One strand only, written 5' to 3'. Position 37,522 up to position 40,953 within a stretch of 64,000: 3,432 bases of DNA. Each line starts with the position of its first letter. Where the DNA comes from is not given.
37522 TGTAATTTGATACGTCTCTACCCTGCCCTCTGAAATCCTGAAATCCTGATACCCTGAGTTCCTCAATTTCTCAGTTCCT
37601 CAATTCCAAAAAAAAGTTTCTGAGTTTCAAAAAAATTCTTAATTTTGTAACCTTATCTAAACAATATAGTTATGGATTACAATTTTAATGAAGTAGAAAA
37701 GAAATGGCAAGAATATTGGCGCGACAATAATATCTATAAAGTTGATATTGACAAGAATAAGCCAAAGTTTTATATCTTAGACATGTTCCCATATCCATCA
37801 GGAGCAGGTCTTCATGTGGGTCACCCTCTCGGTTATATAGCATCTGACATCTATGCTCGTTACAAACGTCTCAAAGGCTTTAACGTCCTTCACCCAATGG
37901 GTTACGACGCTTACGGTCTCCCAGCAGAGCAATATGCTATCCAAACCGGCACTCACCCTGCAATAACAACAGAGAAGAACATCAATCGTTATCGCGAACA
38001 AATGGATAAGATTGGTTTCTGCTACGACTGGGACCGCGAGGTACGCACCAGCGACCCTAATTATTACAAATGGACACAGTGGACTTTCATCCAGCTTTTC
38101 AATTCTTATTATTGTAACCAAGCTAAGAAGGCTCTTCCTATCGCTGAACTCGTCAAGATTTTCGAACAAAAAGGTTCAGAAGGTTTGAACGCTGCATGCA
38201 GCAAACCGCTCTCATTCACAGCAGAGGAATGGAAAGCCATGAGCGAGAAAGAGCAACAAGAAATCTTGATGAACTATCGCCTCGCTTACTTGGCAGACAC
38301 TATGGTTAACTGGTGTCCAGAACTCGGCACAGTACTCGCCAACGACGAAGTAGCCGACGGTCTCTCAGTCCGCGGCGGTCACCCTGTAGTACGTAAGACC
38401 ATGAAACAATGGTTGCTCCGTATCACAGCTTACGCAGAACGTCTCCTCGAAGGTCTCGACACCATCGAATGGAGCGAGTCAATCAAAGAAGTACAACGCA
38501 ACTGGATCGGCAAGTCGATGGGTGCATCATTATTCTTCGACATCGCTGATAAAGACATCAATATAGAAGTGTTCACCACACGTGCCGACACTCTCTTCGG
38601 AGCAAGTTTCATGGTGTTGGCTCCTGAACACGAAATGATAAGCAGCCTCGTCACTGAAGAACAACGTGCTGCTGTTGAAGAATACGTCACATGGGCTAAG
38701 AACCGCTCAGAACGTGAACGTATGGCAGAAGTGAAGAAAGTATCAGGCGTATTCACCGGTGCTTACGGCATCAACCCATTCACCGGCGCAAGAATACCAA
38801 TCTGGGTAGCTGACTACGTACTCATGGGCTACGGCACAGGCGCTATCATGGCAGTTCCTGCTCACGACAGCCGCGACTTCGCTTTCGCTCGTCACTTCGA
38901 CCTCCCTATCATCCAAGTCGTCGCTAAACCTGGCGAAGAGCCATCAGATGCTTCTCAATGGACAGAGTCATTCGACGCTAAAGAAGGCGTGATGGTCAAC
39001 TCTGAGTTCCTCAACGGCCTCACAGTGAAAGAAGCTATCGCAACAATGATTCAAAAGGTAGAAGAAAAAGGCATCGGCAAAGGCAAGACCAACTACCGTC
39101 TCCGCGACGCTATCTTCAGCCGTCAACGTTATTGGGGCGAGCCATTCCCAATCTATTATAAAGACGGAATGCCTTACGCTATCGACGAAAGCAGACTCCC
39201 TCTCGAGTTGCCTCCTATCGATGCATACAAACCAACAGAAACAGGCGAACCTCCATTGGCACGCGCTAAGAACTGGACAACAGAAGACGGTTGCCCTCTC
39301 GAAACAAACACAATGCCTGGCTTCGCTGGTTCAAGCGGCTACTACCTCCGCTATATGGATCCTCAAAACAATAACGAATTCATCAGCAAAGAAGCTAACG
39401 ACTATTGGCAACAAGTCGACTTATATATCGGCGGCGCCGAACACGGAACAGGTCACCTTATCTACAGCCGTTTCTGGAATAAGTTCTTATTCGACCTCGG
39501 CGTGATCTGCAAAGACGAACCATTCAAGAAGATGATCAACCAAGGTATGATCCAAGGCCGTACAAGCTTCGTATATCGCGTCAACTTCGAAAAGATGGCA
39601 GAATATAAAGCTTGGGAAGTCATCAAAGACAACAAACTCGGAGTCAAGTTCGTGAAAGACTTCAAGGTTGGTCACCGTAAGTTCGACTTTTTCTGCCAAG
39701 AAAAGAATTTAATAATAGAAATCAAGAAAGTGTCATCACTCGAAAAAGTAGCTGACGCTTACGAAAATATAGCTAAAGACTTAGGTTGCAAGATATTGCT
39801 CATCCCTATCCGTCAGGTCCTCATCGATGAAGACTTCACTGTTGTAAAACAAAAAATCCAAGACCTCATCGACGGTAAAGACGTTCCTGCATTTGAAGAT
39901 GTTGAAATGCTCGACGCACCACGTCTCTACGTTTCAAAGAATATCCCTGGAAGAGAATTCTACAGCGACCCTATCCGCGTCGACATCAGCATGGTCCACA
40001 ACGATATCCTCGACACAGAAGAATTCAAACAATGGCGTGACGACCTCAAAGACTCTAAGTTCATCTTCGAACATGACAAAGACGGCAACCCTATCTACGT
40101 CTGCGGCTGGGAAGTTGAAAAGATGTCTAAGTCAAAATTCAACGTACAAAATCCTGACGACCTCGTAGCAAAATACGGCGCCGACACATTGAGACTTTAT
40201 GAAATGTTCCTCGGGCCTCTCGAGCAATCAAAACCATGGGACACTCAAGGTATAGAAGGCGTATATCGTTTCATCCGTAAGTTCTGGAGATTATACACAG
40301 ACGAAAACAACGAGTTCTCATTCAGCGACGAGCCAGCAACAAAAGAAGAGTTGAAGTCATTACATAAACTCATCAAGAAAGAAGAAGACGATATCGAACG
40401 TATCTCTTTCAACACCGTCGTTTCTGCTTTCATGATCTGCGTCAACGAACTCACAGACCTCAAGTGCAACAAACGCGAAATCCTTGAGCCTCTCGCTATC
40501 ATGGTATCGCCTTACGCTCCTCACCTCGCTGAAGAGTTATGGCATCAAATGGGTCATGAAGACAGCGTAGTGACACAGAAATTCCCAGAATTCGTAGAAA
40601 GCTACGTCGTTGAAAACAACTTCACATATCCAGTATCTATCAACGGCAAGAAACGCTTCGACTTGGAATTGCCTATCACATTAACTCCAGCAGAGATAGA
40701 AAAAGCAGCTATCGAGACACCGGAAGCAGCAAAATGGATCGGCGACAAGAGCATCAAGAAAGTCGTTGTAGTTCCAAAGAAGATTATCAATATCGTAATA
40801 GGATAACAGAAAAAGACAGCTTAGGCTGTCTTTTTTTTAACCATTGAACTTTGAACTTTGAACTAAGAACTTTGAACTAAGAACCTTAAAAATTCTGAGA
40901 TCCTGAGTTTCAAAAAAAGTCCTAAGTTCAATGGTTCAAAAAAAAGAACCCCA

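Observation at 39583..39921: LeuRS carries an in-frame DUF559/Vsr-like PD-(D/E)xK nuclease-fold domain just upstream of KMSKS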

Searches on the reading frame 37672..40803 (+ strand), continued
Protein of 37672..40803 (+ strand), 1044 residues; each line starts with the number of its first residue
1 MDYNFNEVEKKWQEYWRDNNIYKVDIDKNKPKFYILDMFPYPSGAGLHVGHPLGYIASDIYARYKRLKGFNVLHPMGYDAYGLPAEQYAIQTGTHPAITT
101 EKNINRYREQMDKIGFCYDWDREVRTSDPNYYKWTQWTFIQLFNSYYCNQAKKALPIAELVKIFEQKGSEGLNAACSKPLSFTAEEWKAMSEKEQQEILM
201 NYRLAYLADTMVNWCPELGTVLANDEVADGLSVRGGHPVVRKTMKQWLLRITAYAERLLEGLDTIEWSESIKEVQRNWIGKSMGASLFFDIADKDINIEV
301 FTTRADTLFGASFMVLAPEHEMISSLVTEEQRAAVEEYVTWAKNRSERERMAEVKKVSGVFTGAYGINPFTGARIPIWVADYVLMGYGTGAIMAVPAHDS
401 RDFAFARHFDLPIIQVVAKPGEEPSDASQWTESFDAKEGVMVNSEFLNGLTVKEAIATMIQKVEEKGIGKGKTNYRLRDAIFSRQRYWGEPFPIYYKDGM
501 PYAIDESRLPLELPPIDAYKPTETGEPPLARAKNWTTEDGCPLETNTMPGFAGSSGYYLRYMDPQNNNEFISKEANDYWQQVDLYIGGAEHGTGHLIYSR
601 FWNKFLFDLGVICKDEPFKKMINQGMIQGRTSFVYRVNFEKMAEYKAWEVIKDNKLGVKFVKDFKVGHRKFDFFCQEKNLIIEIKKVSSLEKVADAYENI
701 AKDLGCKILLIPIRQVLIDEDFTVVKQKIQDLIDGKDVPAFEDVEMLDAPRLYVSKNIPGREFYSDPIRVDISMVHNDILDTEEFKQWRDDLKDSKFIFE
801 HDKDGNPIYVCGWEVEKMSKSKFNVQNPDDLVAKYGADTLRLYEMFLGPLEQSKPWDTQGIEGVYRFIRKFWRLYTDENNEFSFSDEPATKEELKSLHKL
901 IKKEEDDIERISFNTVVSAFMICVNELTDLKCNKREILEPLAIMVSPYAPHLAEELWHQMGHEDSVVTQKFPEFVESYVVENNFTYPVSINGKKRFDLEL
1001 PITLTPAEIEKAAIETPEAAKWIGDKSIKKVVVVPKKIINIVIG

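Call 20: find_related_loci(query=window:37672-40803:+, collection=genome_contigs, flank=3000)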
Query window:37672-40803:+ (1044 aa) in genome_contigs; peptide patterns used: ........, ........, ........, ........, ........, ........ (x = any residue, [..] = any of these).
600 stretches matched a pattern (row limit reached: there are more); 582 encode a relative of the query (tblastn E <= 1e-3); the best 80 are kept; 80 distinct loci.
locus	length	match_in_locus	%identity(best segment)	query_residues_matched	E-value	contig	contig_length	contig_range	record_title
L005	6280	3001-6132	98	1-1044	0e+0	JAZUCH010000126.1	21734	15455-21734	MAG: Bacteroidales bacterium isolate T1900045314_YK20190003.MAGScoT_cleanbin_000021 SGB_6272_k141_998105, whole genome s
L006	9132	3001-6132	97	1-1044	0e+0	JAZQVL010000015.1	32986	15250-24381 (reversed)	MAG: Bacteroidales bacterium isolate T1900045170_TC20190164.MAGScoT_cleanbin_000017 SGB_5180_k141_85015, whole genome sh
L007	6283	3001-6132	91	1-1044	0e+0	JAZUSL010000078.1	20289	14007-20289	MAG: Bacteroidales bacterium isolate T1900044846_TS20190312.MAGScoT_cleanbin_000007 SGB_2975_k141_695859, whole genome s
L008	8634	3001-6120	77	1-1044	0e+0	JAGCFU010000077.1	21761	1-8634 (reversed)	MAG: Bacteroidales bacterium isolate RGIG9752 Yak_Omasum-4__c863449, whole genome shotgun sequence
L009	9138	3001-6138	76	1-1044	0e+0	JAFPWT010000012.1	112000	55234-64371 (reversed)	MAG: Bacteroidales bacterium isolate RGIG1545 Goat_Abomasum-5__c568, whole genome shotgun sequence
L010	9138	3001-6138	75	1-1044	0e+0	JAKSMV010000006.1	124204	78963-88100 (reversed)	MAG: Bacteroidales bacterium isolate Horse_feces134 MAG134_6, whole genome shotgun sequence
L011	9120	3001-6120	76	1-1044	0e+0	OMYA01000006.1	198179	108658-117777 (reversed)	uncultured Bacteroidales bacterium isolate RUG079 genome assembly, contig: scaffold_38, whole genome shotgun sequence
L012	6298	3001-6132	91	1-1044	0e+0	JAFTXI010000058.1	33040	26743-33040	MAG: Bacteroidales bacterium isolate RGIG4235 Roe_deer_Colon-4__c3655, whole genome shotgun sequence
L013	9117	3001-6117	65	1-1044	0e+0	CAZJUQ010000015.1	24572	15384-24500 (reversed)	MAG TPA_asm: uncultured Lentimicrobiaceae bacterium isolate binchicken_co219_298 genome assembly, contig: k141_337751, w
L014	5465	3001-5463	76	1-819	0e+0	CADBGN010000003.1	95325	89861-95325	MAG: uncultured Bacteroidia bacterium isolate RUG13948 genome assembly, contig: RUG13948_asm_3, whole genome shotgun seq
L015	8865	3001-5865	98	1-1044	0e+0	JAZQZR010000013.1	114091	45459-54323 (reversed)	MAG: Bacteroidales bacterium isolate T1900045151_TC20190145.MAGScoT_cleanbin_000002 SGB_4962_k141_992767, whole genome s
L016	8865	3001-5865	94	1-1044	0e+0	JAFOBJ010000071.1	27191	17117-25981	MAG: Bacteroidales bacterium isolate RGIG313 Dairy_cattle_Colon-1__c564246, whole genome shotgun sequence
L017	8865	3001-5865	93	1-1044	0e+0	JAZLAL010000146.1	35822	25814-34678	MAG: Bacteroidales bacterium isolate T1900045076_TC20190070.MAGScoT_cleanbin_000038 SGB_4638_k141_2406943, whole genome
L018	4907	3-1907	96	410-1044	0e+0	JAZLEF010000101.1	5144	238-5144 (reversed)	MAG: Bacteroidales bacterium isolate T1900045022_TC20190015.MAGScoT_cleanbin_000022 SGB_4411_k141_1367477, whole genome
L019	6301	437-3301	92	1-1044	0e+0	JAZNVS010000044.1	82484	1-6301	MAG: Bacteroidales bacterium isolate T1900044788_TS20190254.MAGScoT_cleanbin_000018 SGB_2626_k141_1538765, whole genome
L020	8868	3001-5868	91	1-1044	0e+0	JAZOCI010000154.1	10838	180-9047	MAG: Bacteroidales bacterium isolate T1900044756_TS20190222.MAGScoT_cleanbin_000077 SGB_2284_k141_1690312, whole genome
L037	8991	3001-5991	52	3-1044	0e+0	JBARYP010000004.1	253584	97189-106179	MAG: Nonlabens sp. isolate MFD12159_ilm_asm_bin24 k127_27368, whole genome shotgun sequence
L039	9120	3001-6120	77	1-1044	0e+0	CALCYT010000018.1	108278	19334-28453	MAG TPA_asm: uncultured Bacteroidales bacterium isolate ERR1278105_bin.52_CONCOCT_v1.1_MAG genome assembly, contig: ERZ8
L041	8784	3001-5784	72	1-1044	0e+0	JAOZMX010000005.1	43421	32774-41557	MAG: Bacteroidales bacterium isolate GMC4_bin_2 GMC4_426_length_43421_cov_10.521999, whole genome shotgun sequence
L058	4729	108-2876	68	1-1044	0e+0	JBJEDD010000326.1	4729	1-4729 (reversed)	MAG: Muribaculaceae bacterium isolate LOHA34_bin.023 NODE_9486_length_4729_cov_6.406290, whole genome shotgun sequence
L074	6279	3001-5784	60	1-1044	0e+0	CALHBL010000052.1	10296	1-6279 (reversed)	MAG: uncultured Bacteriovoracaceae bacterium isolate H3_Bin_Bin_197_1 genome assembly, contig: c_000001309057, whole gen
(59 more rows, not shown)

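Call 63: list_cluster_members(proteins=[P0002, P0114, P0102, P0004])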
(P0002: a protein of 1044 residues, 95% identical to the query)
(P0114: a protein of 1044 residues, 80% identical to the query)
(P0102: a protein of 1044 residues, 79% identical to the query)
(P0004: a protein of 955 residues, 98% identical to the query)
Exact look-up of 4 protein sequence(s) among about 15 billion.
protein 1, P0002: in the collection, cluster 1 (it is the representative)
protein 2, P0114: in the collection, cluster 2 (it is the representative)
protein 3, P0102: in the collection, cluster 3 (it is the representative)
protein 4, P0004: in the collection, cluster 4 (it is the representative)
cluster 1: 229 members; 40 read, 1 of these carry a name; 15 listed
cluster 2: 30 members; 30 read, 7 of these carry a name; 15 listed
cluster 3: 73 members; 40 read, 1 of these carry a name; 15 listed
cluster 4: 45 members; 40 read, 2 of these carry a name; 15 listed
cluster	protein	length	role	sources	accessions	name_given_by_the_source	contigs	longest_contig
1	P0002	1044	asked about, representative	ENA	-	-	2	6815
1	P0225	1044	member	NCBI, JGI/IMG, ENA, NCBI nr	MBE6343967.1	MAG: leucine--tRNA ligase [Lentimicrobiaceae bacterium] | leucine--tRNA ligase [Lentimicrobiaceae bacterium]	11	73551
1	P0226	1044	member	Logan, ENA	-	-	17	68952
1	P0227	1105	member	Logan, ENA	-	-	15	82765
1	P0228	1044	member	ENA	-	-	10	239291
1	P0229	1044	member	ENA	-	-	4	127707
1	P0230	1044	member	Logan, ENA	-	-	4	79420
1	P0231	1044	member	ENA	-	-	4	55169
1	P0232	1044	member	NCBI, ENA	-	-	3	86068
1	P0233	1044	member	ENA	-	-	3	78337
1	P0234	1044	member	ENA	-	-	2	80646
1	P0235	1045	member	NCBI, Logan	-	-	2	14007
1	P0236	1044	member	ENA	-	-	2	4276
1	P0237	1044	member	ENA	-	-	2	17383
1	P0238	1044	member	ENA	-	-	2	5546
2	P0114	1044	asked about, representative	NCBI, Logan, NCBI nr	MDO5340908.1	MAG: class I tRNA ligase family protein [Bacteroidia bacterium] | class I tRNA ligase family protein [Bacteroidia bacterium]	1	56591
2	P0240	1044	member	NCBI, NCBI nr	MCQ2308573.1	MAG: class I tRNA ligase family protein [Bacteroidales bacterium] | class I tRNA ligase family protein [Bacteroidales bacterium]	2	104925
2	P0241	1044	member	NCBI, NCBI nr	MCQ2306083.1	MAG: class I tRNA ligase family protein [Bacteroidales bacterium] | class I tRNA ligase family protein [Bacteroidales bacterium]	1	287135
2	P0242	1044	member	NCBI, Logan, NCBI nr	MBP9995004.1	MAG: leucine--tRNA ligase [bacterium] | leucine--tRNA ligase [Candidatus Limimorpha caballi]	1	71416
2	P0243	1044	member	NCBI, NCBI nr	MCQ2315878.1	MAG: class I tRNA ligase family protein [Bacteroidales bacterium] | class I tRNA ligase family protein [Bacteroidales bacterium]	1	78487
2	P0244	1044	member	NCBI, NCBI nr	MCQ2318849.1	MAG: class I tRNA ligase family protein [Bacteroidales bacterium] | class I tRNA ligase family protein [Bacteroidales bacterium]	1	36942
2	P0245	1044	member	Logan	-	-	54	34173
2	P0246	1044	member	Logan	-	-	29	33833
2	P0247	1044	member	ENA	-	-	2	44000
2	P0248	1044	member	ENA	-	-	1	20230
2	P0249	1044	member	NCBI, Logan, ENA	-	-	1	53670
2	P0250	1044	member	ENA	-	-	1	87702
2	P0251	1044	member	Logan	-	-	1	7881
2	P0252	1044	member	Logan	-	-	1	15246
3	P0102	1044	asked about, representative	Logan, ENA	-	-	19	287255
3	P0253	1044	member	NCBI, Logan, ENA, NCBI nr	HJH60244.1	MAG TPA: class I tRNA ligase family protein [Bacteroidetes bacterium] | class I tRNA ligase family protein [Candidatus Limimorpha avicola]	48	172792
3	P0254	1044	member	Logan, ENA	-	-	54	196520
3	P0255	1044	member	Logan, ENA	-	-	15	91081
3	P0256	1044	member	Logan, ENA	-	-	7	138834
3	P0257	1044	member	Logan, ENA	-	-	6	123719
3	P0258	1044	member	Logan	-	-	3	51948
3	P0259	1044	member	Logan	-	-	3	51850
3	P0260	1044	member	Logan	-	-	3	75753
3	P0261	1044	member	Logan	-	-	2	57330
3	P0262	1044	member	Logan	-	-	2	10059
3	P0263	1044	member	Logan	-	-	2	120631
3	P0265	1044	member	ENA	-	-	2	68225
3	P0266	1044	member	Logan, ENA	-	-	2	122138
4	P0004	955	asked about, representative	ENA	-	-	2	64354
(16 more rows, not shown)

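Call 81: predict_structure(alignment_id=A1)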
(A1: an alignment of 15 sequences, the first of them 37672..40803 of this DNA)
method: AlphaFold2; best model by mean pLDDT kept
length: 1044 residues; sequences in the alignment: 15
mean_pLDDT: 39.1   pTM: 0.29
mean pLDDT of the five models: 39.1, 37.0, 36.6, 36.0, 35.4
residues with pLDDT >= 90: 0; 70-90: 109; 50-70: 89; < 50: 846
segments of 3 or more residues with pLDDT < 50: 1-13, 15-17, 19-188, 190-328, 330-461, 463-634, 745-749, 765-794, 799-937, 944-952, 970-981, 1028-1044
pLDDT, mean of each block of 10 residues (from residue 1): 34 43 28 24 22 25 27 25 28 29 36 31 28 33 32 35 35 31 42 43 37 27 25 24 33 30 29 26 33 41 28 34 44 44 39 30 25 28 23 24 34 30 35 27 34 45 43 32 26 26 31 30 30 30 25 23 29 31 22 23 28 26 27 51 79 81 79 87 72 70 83 76 85 83 53 53 44 26 40 49 38 23 28 30 26 28 34 34 34 37 33 38 36 44 46 53 61 37 56 62 67 77 57 38 28
secondary structure, 60 per line:
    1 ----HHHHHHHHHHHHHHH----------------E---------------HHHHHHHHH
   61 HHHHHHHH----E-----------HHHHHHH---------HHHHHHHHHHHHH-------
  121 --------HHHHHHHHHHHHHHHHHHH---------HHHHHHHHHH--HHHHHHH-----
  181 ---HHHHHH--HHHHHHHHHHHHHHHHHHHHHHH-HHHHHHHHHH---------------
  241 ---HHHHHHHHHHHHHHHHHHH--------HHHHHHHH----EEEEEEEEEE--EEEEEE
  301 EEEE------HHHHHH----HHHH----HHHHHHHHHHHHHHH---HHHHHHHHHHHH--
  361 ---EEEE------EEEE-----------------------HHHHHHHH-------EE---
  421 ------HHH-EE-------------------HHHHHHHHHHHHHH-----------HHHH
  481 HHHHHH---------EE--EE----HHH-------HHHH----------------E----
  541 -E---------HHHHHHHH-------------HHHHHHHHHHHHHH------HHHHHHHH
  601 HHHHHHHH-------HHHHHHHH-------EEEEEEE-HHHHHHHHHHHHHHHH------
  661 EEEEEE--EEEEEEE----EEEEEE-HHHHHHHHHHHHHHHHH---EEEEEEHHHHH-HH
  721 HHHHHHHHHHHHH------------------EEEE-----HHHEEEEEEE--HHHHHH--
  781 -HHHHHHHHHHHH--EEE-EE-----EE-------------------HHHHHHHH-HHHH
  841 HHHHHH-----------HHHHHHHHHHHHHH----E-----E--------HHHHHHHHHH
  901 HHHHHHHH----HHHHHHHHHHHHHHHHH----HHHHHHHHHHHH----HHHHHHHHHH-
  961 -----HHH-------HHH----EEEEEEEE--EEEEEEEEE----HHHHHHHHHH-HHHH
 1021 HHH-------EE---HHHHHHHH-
elements in order (helices of 4 or more, strands of 3 or more residues): H5-19 H52-68 H85-91 H101-113 H129-147 H157-166 H169-175 H184-189 H192-214 H216-225 H244-262 H271-278 E283-292 E295-304 H311-316 H321-324 H329-343 H347-358 E364-367 E374-377 H401-408 H452-465 H477-486 H516-519 H552-559 H573-586 H593-608 H616-623 E631-637 H639-654 E661-666 E669-675 E680-685 H687-703 E707-712 H713-717 H719-733 E752-755 E764-770 H773-778 H782-793 E796-798 H828-835 H837-846 H858-871 H891-908 H913-929 H934-945 H950-959 E983-990 E993-1001 H1006-1015 H1017-1023 H1036-1043

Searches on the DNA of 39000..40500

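Call 62: search_rna_families(source=window, start=39000, end=40500, threshold=evalue, max_evalue=1)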
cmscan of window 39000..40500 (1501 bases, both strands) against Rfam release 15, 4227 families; matches with E-value up to 1: 2.
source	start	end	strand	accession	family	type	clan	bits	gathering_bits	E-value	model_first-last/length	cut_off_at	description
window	40318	40382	-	RF00273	SNORD59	Gene; snRNA; snoRNA; CD-box;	CL00065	21.5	45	0.24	1-73/73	no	Small nucleolar RNA SNORD59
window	39816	39883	-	RF03303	mir-973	Gene; miRNA;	-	21.4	63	0.49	1-84/84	no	mir-973 microRNA precursor family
